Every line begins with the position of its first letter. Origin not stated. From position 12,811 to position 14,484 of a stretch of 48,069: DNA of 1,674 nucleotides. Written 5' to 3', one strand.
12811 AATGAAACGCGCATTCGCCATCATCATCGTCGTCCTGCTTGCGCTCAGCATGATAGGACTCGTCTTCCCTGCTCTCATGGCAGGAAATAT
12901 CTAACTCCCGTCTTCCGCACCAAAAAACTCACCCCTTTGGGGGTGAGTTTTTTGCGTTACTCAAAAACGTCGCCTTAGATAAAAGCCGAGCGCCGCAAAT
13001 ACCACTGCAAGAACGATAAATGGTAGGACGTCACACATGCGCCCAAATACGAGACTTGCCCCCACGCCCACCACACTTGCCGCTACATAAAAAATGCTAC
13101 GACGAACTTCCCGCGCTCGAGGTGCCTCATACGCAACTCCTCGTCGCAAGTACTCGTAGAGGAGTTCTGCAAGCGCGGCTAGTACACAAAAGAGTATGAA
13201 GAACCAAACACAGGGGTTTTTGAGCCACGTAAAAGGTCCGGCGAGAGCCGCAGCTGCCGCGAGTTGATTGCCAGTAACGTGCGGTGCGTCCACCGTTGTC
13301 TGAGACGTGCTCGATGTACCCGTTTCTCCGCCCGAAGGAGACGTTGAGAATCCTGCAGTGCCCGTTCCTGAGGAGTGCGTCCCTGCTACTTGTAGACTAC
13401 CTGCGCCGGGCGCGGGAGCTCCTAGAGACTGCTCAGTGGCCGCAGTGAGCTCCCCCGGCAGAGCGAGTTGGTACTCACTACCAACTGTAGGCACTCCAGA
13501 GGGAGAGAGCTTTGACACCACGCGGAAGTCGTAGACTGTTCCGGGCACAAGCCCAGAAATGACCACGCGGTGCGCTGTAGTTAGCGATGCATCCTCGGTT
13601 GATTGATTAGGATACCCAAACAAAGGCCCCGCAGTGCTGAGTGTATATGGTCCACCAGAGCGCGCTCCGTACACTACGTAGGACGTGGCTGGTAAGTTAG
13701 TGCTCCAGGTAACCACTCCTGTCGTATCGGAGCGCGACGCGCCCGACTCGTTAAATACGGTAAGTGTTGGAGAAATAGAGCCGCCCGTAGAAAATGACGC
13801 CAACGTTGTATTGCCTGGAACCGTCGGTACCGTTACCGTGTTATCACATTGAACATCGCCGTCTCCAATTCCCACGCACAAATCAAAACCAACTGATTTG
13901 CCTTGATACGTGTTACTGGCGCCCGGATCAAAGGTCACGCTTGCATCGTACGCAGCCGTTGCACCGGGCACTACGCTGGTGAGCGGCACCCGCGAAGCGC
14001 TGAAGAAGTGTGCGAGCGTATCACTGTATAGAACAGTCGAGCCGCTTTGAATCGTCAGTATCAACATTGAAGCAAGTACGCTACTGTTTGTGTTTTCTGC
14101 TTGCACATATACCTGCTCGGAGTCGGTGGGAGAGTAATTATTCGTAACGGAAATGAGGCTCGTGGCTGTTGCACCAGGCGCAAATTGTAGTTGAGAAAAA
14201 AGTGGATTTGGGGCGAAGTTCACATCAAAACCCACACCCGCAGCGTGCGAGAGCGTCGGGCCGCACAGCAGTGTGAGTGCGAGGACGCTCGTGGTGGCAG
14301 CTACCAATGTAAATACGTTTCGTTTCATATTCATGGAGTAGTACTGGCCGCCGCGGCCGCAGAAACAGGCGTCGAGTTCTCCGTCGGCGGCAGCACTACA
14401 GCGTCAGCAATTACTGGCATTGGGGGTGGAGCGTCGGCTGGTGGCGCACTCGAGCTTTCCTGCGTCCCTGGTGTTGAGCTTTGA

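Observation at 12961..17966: SipW-type signal peptidase operon with three decorated TasA/camelysin-fold paralogues: candidate surface-fibre system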

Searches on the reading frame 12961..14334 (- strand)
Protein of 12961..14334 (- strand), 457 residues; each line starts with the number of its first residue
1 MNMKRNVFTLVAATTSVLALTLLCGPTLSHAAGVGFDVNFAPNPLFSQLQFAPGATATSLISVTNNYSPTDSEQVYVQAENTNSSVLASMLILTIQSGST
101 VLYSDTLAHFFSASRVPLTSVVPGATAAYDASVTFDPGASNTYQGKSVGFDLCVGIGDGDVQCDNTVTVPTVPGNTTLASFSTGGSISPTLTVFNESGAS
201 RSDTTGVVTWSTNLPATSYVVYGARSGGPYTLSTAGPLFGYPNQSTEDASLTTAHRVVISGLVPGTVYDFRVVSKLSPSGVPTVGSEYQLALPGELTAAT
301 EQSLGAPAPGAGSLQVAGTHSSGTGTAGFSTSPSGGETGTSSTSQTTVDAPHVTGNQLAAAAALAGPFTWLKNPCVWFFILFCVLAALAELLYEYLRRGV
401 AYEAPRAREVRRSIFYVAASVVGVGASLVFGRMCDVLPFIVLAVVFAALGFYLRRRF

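Call 3: search_protein_families(library=pfam, proteins=[window:12961-14334:-], max_evalue=1)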
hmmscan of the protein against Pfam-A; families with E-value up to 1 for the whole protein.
window:12961-14334:- (457 aa): 2 families
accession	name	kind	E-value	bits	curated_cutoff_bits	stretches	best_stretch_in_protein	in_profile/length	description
PF16656.11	Pur_ac_phosph_N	-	2.2e-07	31.8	30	1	202-275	11-81/93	Purple acid Phosphatase, N-terminal domain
PF00041.27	fn3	-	0.0054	17.3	25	1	201-274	11-68/84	Fibronectin type III domain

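Call 4: search_protein_families(library=ncbifam, proteins=[window:12961-14334:-], max_evalue=1)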
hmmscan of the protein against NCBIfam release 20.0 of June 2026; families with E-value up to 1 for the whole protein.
window:12961-14334:- (457 aa): 1 family
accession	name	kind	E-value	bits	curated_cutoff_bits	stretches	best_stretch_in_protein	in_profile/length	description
NF049940.1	MandnitrLy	equivalog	0.043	13.6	140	1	126-177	33-84/130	(R)-mandelonitrile lyase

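Call 14: search_solved_structures(query=window:12961-14334:-, max_evalue=10)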
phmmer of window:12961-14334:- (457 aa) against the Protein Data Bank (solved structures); distinct sequences matched with E-value up to 10: 3.
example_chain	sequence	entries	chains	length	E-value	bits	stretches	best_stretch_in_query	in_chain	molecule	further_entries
8oz8_A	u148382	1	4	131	0.5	12.4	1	115-181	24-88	Cupin 2 conserved barrel domain protein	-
2edy_A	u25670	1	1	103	0.5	12.4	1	204-282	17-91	Receptor-type tyrosine-protein phosphatase F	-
4bif_A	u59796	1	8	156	0.86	11.6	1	115-177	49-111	CUPIN 2 CONSERVED BARREL DOMAIN PROTEIN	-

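Call 23: find_homologous_proteins(query=window:12961-14334:-, max_evalue=0.001)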
Query window:12961-14334:- (457 aa): 1 proteins with E <= 0.001 among 8000 candidates.
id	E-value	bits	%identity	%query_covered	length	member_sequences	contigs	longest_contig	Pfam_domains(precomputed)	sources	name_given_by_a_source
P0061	1.5e-292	988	100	100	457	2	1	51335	PF16656.12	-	-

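Call 39: search_protein_representatives(protein=window:12961-14334:-)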
Query: 457 residues. Proteins with E-value up to 0.001 (for the whole library): 1945; up to 1e-10: 724; up to 1e-30: 129. The best 150 are listed.
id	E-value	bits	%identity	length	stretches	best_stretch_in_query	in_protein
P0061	4.8e-293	987.7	100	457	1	1-457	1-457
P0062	1.1e-69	251.8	45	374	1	22-398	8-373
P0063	4.6e-61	223.4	38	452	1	21-448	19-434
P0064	2.8e-58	214.3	36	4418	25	176-296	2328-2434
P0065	1.2e-55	205.6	38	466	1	20-445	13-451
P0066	8.2e-50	186.3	38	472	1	31-448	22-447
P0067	4.5e-49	183.9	38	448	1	16-447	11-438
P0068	4.8e-49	183.8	37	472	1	21-448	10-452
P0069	5.8e-48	180.3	37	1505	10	180-281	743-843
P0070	9.6e-48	179.5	37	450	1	35-456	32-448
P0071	9.7e-48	179.5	37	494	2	182-451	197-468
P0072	2.4e-46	174.9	38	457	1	18-447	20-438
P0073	6.4e-46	173.5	35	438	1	18-448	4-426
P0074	2.3e-45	171.7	31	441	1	19-456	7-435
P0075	2.5e-45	171.6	35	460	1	6-455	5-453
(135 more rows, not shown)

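Call 41: search_solved_structures(query=A5, max_evalue=10, show_alignments=2)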
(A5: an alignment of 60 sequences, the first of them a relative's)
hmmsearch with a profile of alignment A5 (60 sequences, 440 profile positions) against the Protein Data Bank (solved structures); distinct sequences matched with E-value up to 10: 22.
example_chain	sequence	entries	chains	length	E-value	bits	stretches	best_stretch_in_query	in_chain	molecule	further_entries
9vee_A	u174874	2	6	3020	2.8e-05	26.6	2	305-433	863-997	Piezo-type mechanosensitive ion channel component 2,Green fluorescent protein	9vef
8q6t_I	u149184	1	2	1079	3.4e-05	26.4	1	248-281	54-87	Titin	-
8g4l_bm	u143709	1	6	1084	0.051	15.9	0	256-292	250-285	Titin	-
1x5g_A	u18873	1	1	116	0.053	15.8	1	245-273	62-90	Neogenin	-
6a69_A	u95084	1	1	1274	0.057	15.7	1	290-414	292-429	Plasma membrane calcium-transporting ATPase 1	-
6yrb_A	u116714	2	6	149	0.2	13.9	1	141-184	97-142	Envelope polyprotein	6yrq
9ivk_A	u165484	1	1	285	0.27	13.5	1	318-422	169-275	HBC599 membrane protein binder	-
7tm3_4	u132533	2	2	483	0.45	12.8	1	287-393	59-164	Coiled-coil domain containing 47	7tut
5j7k_A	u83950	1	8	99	0.63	12.3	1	252-271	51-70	FN3con-a-lys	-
9yl5_A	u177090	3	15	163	0.75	12.1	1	258-282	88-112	6,7-dimethyl-8-ribityllumazine synthase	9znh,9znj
6w6l_7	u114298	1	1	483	0.77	12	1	294-393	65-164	Coiled-coil domain-containing protein 47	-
6gja_A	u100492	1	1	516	0.92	11.8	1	240-286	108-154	Purple acid phosphatase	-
6git_A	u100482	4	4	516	0.92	11.8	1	240-286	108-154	Purple acid phosphatase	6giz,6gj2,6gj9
9lle_O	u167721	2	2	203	1.1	11.6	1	327-425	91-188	De novo designed GPCR exoframe modulator targeting TM1/2/4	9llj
3lpw_A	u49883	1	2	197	1.2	11.3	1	256-290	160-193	A77-A78 domain from Titin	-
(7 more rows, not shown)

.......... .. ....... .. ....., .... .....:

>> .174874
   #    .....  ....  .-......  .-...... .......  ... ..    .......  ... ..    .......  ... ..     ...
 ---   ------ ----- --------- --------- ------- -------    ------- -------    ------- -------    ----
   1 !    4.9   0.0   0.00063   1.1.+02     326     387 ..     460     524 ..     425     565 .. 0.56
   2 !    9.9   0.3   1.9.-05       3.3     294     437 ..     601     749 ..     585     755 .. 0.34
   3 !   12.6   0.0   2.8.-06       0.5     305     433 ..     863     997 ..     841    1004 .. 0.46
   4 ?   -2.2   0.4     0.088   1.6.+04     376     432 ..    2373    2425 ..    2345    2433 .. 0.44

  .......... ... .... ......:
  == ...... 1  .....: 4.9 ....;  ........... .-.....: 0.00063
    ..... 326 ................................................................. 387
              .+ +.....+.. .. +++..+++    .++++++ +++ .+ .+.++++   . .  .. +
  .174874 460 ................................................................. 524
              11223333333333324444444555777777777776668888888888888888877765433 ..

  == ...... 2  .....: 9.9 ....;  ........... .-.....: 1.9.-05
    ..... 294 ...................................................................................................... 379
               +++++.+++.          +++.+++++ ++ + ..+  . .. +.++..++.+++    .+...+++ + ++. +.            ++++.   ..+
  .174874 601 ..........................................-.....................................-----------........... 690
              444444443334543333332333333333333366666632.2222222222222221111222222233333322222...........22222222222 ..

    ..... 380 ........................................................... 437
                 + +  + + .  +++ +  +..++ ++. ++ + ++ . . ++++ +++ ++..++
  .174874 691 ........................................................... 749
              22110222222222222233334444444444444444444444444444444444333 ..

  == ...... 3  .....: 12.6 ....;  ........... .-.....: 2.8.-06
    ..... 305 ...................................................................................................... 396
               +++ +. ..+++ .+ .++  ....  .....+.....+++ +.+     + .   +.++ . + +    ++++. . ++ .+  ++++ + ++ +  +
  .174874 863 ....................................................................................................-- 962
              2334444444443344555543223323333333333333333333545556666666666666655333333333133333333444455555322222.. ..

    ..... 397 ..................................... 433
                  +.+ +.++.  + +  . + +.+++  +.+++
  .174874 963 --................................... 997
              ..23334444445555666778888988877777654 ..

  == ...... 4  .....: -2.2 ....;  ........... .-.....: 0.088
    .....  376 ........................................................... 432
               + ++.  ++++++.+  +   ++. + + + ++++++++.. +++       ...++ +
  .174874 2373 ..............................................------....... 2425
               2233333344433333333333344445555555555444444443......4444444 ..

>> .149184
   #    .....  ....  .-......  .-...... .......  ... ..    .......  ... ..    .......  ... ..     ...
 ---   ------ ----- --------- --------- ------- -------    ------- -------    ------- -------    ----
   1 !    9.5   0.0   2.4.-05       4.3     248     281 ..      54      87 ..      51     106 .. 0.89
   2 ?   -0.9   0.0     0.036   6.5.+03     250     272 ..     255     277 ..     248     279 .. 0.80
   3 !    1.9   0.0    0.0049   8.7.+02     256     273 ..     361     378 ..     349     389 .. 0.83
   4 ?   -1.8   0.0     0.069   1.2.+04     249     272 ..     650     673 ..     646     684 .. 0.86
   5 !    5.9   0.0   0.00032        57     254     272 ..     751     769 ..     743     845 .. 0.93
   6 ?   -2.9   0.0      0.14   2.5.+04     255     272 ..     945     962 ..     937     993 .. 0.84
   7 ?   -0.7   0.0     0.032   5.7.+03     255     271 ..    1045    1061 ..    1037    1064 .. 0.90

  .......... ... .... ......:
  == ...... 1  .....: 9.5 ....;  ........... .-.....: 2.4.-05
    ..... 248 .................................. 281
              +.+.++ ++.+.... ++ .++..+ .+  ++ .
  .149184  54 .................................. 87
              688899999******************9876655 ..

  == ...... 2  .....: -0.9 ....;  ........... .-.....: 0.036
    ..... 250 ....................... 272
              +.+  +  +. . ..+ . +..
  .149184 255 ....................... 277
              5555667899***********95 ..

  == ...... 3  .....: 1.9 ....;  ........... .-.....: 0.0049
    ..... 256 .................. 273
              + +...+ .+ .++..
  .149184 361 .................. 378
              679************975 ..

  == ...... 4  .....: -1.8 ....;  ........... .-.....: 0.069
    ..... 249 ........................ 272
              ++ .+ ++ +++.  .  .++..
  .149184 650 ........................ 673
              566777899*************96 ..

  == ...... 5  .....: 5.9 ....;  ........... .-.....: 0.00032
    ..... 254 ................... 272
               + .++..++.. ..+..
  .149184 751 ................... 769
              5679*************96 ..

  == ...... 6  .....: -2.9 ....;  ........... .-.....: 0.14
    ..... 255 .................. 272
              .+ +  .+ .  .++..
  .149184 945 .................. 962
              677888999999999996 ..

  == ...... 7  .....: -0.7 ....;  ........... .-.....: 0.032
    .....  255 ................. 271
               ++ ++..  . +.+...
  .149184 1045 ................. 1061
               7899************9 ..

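Call 43: search_protein_families(library=pfam, alignment_id=A5, max_evalue=0.1)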
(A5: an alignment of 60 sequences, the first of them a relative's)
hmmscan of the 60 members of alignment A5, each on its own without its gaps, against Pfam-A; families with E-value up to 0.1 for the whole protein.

A. member 1, P0061 (457 aa): 2 families
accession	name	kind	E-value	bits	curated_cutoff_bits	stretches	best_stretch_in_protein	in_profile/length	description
PF16656.11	Pur_ac_phosph_N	-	2.2e-07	31.8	30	1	202-275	11-81/93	Purple acid Phosphatase, N-terminal domain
PF00041.27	fn3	-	0.0054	17.3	25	1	201-274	11-68/84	Fibronectin type III domain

B. families by the number of members that match (of 60 scanned): 45 families (the first 25 are shown)
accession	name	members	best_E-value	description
PF16656.11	Pur_ac_phosph_N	57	1.3e-11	Purple acid Phosphatase, N-terminal domain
PF00041.27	fn3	30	0.00082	Fibronectin type III domain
PF16655.11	PhoD_N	4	0.014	PhoD-like phosphatase, N-terminal domain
PF17410.7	Stevor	3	0.0063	Subtelomeric Variable Open Reading frame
PF25459.1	AIM3_BBC1_C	3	0.064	AIM3/BBC1 Cysteine proteinase-fold domain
PF02322.20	Cyt_bd_oxida_II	2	0.00097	Cytochrome bd terminal oxidase subunit II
PF03600.22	CitMHS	2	0.0034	Citrate transporter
PF25059.1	FN3_DSCAM-DSCAML_C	2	0.022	DSCAM/DSCAML C-terminal Fn3-like domain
PF03208.24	PRA1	2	0.064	PRA1 family protein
PF04893.22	Yip1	1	8e-05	Yip1 domain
PF23924.1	DUF7263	1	0.00038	Family of unknown function (DUF7263)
PF02009.21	RIFIN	1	0.0011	Rifin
PF18998.6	Flg_new_2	1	0.0019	Divergent InlB B-repeat domain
PF05545.16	FixQ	1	0.006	Cbb3-type cytochrome oxidase component FixQ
PF14264.12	Glucos_trans_II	1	0.0069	Glucosyl transferase GtrII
PF12389.13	Peptidase_M73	1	0.017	Camelysin metallo-endopeptidase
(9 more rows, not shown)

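Call 59: predict_structure(alignment_id=A5)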
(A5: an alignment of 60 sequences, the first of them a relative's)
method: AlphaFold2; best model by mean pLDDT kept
length: 457 residues; sequences in the alignment: 60
mean_pLDDT: 79.0   pTM: 0.43
mean pLDDT of the five models: 79.0, 78.7, 78.5, 78.3, 78.2
residues with pLDDT >= 90: 237; 70-90: 96; 50-70: 32; < 50: 92
segments of 3 or more residues with pLDDT < 50: 1-3, 25-32, 167-186, 299-309, 311-332, 336-361
pLDDT, mean of each block of 10 residues (from residue 1): 55 72 51 74 85 94 86 93 88 97 97 94 95 96 91 87 64 39 51 82 90 94 97 95 97 95 96 91 94 69 46 39 41 45 42 44 59 86 93 90 86 94 95 92 92 84
secondary structure, 60 per line:
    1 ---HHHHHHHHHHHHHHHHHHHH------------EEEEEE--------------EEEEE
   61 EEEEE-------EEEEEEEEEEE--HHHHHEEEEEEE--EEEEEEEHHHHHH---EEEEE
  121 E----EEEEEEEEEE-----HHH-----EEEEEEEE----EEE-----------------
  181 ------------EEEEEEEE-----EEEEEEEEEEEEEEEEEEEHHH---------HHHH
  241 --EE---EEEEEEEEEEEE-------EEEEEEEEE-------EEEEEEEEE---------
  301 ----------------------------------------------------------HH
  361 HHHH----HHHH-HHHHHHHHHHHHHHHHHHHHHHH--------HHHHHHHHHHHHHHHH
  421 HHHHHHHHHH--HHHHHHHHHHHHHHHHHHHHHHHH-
elements in order: H4-23 E36-41 E56-65 E73-83 H86-90 E91-97 E100-106 H107-112 E116-121 E126-135 E149-156 E161-163 E193-200 E206-224 H237-240 E248-259 E267-275 E283-291 H359-364 H369-372 H374-396 H405-430 H433-456

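Call 62: fold_search(model_id=the predicted structure, library=pdb)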
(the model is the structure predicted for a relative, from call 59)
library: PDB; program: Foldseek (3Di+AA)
matches with E <= 10: 1693; with E <= 0.001: 177
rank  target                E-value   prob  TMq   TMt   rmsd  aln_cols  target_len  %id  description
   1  7y6e_G                9.2e-07  1.00  0.15  0.33  14.0       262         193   12  Crystal structure of sDscam FNIII23 domains, isoform Beta2v6 (released 2023-05-24)
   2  6mof_B                5.3e-06  1.00  0.16  0.32  21.5       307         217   14  Monomeric DARPin G2 complex with EpoR (released 2019-06-05)
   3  7y6e_A                5.6e-06  1.00  0.16  0.34  14.3       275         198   12  Crystal structure of sDscam FNIII23 domains, isoform Beta2v6 (released 2023-05-24)
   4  6kzb_A                7.4e-06  1.00  0.15  0.11  18.7       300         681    9  Transglutaminase2 complexed with calcium (released 2020-12-09)
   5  7y6e_B                9.7e-06  1.00  0.15  0.33  15.0       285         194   12  Crystal structure of sDscam FNIII23 domains, isoform Beta2v6 (released 2023-05-24)
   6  2w1n                  1.1e-05  1.00  0.15  0.28  24.9       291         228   12  cohesin and fibronectin type-III double module construct from the Clostridium perfringens glycoside hydrolase GH84C (released 2009-02-03)
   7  7y6e_F                1.3e-05  1.00  0.13  0.29  14.9       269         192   10  Crystal structure of sDscam FNIII23 domains, isoform Beta2v6 (released 2023-05-24)
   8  6gvk_A                1.4e-05  1.00  0.16  0.34  17.5       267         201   14  Second pair of Fibronectin type III domains of integrin beta4 (T1663R mutant) bound to the bullous pemphigoid antigen  (released 2019-03-20)
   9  7y6e_D                1.6e-05  1.00  0.16  0.33  14.0       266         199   12  Crystal structure of sDscam FNIII23 domains, isoform Beta2v6 (released 2023-05-24)
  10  7mrk_D                1.7e-05  1.00  0.18  0.27  19.1       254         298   10  Chicken CNTN4 APP complex (released 2022-01-05)
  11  7y6e_C                1.9e-05  1.00  0.14  0.30  15.2       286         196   12  Crystal structure of sDscam FNIII23 domains, isoform Beta2v6 (released 2023-05-24)
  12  7y6e_E                2.0e-05  1.00  0.15  0.33  14.1       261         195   13  Crystal structure of sDscam FNIII23 domains, isoform Beta2v6 (released 2023-05-24)
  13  7e72_E                2.3e-05  1.00  0.17  0.36  19.0       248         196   10  Crystal structure of Tie2-agonistic antibody in complex with human Tie2 Fn2-3 (released 2021-11-10)
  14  7z0l_A                2.5e-05  1.00  0.14  0.22  18.0       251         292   16  IL-27 signalling complex (released 2022-07-27)
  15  7y8s_A                2.9e-05  1.00  0.18  0.29  18.8       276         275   12  Crystal structure of sDscam FNIII1-3 domains, isoform beta2v6 (released 2023-05-24)
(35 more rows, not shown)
